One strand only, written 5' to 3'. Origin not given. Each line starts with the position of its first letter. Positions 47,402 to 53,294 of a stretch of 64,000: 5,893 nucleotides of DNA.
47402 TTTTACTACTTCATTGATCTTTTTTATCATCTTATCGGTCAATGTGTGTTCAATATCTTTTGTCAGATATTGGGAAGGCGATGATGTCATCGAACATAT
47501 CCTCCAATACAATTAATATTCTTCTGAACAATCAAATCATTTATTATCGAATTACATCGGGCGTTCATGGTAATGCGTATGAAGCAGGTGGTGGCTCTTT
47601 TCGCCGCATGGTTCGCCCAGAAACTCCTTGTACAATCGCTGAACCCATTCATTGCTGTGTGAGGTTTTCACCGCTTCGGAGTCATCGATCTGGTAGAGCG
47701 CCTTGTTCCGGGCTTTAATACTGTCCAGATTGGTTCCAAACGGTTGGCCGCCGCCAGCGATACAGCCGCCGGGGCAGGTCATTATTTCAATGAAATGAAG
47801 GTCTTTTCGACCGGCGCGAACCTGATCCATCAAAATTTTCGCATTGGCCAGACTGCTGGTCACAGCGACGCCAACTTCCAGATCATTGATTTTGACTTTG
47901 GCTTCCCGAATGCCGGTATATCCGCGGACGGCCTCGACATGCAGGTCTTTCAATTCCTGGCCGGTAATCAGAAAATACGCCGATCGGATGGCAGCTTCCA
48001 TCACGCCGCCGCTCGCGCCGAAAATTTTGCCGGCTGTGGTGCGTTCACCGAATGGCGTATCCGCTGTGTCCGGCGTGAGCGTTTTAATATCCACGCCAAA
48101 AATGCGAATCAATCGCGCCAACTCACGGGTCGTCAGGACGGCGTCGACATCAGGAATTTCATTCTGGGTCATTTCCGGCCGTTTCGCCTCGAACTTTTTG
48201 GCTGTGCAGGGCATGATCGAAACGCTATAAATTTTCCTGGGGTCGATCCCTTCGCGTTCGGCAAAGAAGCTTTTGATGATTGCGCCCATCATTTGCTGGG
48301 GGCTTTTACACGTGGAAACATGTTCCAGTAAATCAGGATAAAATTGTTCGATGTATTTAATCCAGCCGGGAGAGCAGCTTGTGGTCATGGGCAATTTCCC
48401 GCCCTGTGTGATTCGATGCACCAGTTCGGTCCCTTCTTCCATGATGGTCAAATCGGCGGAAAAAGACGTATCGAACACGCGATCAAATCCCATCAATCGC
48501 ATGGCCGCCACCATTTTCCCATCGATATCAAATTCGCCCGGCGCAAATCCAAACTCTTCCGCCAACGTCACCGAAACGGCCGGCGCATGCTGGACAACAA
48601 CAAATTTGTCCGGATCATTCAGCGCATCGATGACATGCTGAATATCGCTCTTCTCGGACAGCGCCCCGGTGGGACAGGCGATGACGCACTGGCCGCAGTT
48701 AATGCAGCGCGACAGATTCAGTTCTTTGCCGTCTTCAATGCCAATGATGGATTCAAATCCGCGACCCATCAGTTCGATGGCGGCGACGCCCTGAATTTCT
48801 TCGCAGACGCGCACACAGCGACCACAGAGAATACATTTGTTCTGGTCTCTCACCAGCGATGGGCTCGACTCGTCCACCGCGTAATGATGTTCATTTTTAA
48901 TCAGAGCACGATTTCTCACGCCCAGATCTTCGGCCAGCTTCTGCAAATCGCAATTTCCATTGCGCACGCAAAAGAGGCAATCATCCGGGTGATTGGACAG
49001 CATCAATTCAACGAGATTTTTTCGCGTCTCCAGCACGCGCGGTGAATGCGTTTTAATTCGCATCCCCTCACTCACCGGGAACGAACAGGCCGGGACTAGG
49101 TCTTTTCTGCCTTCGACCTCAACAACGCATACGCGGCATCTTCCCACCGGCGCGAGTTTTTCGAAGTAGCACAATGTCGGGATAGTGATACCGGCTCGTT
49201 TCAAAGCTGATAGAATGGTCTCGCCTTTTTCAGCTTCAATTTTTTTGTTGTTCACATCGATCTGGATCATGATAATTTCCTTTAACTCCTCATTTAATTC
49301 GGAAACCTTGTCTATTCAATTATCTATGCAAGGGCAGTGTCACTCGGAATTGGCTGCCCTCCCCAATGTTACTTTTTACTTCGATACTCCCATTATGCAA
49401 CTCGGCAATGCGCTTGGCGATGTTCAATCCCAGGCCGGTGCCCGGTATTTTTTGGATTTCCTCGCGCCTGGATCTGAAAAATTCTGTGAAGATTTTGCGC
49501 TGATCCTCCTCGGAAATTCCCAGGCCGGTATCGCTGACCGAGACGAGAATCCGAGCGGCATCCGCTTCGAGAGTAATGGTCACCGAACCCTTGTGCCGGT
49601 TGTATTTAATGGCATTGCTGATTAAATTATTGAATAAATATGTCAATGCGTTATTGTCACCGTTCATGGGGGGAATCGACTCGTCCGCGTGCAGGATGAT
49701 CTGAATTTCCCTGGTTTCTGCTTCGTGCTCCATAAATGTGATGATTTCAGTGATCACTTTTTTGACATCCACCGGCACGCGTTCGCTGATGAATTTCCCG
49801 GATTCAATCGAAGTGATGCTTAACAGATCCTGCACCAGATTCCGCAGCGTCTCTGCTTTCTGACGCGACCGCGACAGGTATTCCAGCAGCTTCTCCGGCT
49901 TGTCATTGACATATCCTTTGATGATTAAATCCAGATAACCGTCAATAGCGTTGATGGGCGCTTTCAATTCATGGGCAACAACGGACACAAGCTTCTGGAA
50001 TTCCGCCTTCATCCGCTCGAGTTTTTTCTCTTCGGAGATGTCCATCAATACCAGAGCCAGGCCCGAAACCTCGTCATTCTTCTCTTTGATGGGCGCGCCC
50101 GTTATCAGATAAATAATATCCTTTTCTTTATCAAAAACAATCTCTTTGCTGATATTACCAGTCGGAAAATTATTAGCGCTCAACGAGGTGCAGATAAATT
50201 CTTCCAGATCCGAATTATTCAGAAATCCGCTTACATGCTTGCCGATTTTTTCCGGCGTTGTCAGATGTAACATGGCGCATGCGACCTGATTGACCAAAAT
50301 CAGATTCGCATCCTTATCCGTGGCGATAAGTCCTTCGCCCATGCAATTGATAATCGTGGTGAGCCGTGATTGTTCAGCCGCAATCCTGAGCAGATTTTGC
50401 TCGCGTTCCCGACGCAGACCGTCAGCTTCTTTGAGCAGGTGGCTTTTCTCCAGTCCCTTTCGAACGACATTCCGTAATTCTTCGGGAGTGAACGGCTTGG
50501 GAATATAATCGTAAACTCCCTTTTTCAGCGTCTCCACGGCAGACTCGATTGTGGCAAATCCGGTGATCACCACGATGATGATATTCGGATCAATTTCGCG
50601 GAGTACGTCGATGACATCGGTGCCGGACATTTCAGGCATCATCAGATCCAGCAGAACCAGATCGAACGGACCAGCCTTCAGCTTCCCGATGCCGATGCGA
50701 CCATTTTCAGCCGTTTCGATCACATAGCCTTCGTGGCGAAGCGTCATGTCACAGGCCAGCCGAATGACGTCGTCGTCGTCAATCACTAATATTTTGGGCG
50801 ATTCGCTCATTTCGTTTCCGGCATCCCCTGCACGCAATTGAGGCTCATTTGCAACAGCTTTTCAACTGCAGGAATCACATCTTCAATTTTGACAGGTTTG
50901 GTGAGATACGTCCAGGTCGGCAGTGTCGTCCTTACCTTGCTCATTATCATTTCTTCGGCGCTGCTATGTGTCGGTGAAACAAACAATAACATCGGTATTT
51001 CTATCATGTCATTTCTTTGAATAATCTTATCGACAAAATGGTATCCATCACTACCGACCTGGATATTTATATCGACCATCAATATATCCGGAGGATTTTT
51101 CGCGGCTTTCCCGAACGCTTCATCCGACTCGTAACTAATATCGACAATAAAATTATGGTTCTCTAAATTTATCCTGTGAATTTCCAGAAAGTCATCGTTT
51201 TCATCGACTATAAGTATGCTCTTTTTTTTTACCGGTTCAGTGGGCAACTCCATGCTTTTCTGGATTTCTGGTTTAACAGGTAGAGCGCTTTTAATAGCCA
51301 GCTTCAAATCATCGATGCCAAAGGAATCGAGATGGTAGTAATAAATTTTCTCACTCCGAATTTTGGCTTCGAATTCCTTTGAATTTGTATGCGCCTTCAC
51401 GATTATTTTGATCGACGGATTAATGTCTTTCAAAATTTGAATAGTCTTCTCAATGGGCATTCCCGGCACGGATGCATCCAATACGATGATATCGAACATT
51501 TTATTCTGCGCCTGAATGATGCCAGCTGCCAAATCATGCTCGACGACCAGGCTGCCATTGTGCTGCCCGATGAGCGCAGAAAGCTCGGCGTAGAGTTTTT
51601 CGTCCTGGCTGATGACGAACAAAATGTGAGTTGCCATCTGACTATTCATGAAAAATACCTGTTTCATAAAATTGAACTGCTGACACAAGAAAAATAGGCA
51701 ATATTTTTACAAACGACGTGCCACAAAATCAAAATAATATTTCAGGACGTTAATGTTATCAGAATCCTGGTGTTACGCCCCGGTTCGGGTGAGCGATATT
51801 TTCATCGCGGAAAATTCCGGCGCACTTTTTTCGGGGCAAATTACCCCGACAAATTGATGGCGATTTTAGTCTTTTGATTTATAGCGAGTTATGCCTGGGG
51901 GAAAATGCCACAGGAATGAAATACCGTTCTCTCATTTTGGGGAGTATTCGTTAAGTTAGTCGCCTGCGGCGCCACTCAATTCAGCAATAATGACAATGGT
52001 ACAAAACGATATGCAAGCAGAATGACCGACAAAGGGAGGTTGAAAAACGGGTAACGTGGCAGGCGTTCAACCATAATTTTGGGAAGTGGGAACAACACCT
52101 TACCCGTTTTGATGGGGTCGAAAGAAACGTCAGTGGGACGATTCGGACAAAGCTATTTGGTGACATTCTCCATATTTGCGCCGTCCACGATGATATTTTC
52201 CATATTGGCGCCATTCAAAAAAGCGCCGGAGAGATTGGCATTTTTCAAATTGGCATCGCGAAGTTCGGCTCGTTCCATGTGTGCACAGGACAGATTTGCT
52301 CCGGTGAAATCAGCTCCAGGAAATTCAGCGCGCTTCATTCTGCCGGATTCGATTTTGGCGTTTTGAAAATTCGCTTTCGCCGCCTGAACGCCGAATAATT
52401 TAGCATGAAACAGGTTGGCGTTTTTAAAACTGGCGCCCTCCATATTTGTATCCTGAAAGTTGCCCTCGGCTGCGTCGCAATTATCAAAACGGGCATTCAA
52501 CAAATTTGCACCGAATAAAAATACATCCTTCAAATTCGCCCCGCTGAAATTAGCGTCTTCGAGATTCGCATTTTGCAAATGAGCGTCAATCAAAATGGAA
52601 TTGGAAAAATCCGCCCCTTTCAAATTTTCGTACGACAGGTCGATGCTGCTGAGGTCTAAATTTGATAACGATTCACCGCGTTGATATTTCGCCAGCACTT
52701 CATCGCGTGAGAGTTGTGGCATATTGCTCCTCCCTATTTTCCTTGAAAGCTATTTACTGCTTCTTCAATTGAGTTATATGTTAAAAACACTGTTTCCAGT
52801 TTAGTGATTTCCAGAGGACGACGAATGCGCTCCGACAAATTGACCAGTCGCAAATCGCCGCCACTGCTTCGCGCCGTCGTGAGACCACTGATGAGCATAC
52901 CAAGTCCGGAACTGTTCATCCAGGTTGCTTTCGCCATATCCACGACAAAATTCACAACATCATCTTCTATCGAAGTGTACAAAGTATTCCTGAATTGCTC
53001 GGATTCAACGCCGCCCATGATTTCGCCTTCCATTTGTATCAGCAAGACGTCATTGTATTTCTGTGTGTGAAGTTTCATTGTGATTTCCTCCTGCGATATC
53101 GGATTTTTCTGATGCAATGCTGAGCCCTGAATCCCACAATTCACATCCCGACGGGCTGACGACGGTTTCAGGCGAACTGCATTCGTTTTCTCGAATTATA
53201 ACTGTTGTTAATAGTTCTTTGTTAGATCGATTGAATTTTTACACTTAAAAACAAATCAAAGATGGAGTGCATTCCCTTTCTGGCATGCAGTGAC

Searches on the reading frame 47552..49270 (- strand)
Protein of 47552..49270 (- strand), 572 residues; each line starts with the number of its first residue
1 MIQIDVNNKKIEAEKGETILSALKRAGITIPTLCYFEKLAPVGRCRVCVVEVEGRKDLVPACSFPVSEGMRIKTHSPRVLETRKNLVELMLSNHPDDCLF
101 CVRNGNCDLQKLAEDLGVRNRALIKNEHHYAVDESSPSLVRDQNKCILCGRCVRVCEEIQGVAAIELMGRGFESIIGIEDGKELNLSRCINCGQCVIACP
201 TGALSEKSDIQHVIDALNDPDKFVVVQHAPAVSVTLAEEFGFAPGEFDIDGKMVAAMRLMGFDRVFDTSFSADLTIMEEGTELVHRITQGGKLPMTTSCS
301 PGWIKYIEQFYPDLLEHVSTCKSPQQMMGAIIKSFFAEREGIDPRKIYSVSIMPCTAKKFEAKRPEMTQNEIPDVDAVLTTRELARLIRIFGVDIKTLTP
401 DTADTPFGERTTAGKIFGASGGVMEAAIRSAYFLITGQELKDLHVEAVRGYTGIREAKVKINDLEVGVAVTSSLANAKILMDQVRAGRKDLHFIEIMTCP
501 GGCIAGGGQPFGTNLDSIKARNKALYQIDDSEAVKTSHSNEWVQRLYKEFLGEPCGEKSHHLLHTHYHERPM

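Call 44: search_protein_families(library=pfam, proteins=[window:47552-49270:-], max_evalue=0.00001)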
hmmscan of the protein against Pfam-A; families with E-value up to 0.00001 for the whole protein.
window:47552-49270:- (572 aa): 14 families
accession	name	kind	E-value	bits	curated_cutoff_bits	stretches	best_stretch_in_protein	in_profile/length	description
PF02906.19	Fe_hyd_lg_C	-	1.4e-93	313.5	22.1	1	222-507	1-245/245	Iron only hydrogenase large subunit, C-terminal domain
PF02256.22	Fe_hyd_SSU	-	2.3e-22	79.2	24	1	517-570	3-56/56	Iron hydrogenase small subunit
PF13510.11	Fer2_4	-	2.7e-22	79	22.8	1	1-76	3-81/82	2Fe-2S iron-sulfur cluster binding domain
PF10588.14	NADH-G_4Fe-4S_3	-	4.8e-18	64.8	27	1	83-120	1-38/40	NADH-ubiquinone oxidoreductase-G iron-sulfur binding region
PF00037.32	Fer4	-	1.5e-10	40.8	21.1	1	185-204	4-23/24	4Fe-4S binding domain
PF12838.12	Fer4_7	-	3.7e-10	40.6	27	1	145-203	1-52/52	4Fe-4S dicluster domain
PF13237.11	Fer4_10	-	7.1e-09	35.9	25.5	1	139-200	2-53/53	4Fe-4S dicluster domain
PF12837.12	Fer4_6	-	1.3e-08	34.9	25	0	187-204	7-24/24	4Fe-4S binding domain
PF14697.11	Fer4_21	-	4.5e-08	33.6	35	0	142-168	4-29/59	4Fe-4S dicluster domain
PF22117.2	Fer4_Nqo3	-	3e-07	30.9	27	1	138-204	3-66/67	NADH-quinone oxidoreductase subunit 3, ferredoxin-like domain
PF12797.12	Fer4_2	-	5.5e-07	29.6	24.5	0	183-201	4-22/22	4Fe-4S binding domain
PF13187.11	Fer4_9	-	6.6e-07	29.7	27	1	145-203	1-51/52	4Fe-4S dicluster domain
PF00111.32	Fer2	-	7.1e-07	29.5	21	1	5-54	4-49/77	2Fe-2S iron-sulfur cluster binding domain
PF13484.11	Fer4_16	-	1.1e-06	29.7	30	0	188-209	1-23/66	4Fe-4S double cluster binding domain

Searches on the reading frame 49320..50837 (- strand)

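Call 44: search_protein_families(library=pfam, proteins=[window:49320-50837:-], max_evalue=0.00001)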
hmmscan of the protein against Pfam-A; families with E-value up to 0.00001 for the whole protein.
window:49320-50837:- (505 aa): 5 families
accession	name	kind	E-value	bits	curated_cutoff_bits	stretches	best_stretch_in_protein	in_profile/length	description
PF02518.31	HATPase_c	-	1.2e-28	100.2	26.4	1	393-504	1-110/111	Histidine kinase-, DNA gyrase B-, and HSP90-like ATPase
PF00072.30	Response_reg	-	3.9e-28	98.3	30.2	1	16-125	1-110/111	Response regulator receiver domain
PF00512.31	HisKA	-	5.6e-13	49.2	26.9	1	282-347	4-66/66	His Kinase A (phospho-acceptor) domain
PF13426.13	PAS_9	-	1.9e-08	35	27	1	170-269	4-103/103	PAS domain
PF00989.32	PAS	-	2.2e-07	31.3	22.6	1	159-267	3-113/113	PAS fold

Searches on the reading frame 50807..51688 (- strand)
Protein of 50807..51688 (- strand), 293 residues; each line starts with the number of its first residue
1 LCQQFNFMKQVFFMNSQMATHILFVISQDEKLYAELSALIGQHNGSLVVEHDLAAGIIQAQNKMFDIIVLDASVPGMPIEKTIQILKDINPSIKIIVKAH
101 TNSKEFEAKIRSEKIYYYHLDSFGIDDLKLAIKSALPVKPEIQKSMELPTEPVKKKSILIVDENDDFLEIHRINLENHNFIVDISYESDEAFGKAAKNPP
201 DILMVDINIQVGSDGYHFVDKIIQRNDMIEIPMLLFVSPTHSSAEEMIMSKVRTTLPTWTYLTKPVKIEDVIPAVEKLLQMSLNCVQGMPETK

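Call 44: search_protein_families(library=pfam, proteins=[window:50807-51688:-], max_evalue=0.00001)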
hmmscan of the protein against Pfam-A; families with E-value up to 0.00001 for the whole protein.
window:50807-51688:- (293 aa): 1 family
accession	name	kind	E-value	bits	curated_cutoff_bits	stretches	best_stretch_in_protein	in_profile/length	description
PF00072.30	Response_reg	-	6.2e-15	55.8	30.2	1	158-275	1-110/111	Response regulator receiver domain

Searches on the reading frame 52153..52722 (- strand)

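Call 44: search_protein_families(library=pfam, proteins=[window:52153-52722:-], max_evalue=0.00001)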
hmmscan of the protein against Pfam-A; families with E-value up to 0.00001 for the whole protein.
window:52153-52722:- (189 aa): 4 families
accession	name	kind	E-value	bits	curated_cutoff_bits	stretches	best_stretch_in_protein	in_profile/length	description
PF00805.28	Pentapeptide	-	7.1e-33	112.2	20.2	4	33-67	2-36/40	Pentapeptide repeats (8 copies)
PF13576.12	Pentapeptide_3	-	2.4e-20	72.9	27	0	70-106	2-41/48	Pentapeptide repeats (9 copies)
PF13599.13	Pentapeptide_4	-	1.1e-18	67.4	38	1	71-139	10-78/78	Pentapeptide repeat region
PF25296.1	Decapeptide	-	5.1e-08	33.1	45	0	30-100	3-73/74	Decapeptide repeat region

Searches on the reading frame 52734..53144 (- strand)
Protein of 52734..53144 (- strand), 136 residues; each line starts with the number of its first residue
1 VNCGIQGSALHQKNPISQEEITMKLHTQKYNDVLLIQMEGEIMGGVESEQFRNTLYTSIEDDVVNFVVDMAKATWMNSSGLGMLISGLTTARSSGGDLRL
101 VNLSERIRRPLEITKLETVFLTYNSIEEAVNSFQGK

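Call 47: search_protein_families(library=pfam, proteins=[window:52734-53144:-], max_evalue=0.001)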
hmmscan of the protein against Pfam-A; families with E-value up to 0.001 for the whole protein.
window:52734-53144:- (136 aa): 2 families
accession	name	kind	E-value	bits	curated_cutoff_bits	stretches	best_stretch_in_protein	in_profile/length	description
PF01740.26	STAS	-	4.4e-16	59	22.6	1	26-129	3-106/106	STAS domain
PF13466.11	STAS_2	-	3.8e-06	27.4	29.2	1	65-115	28-78/80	STAS domain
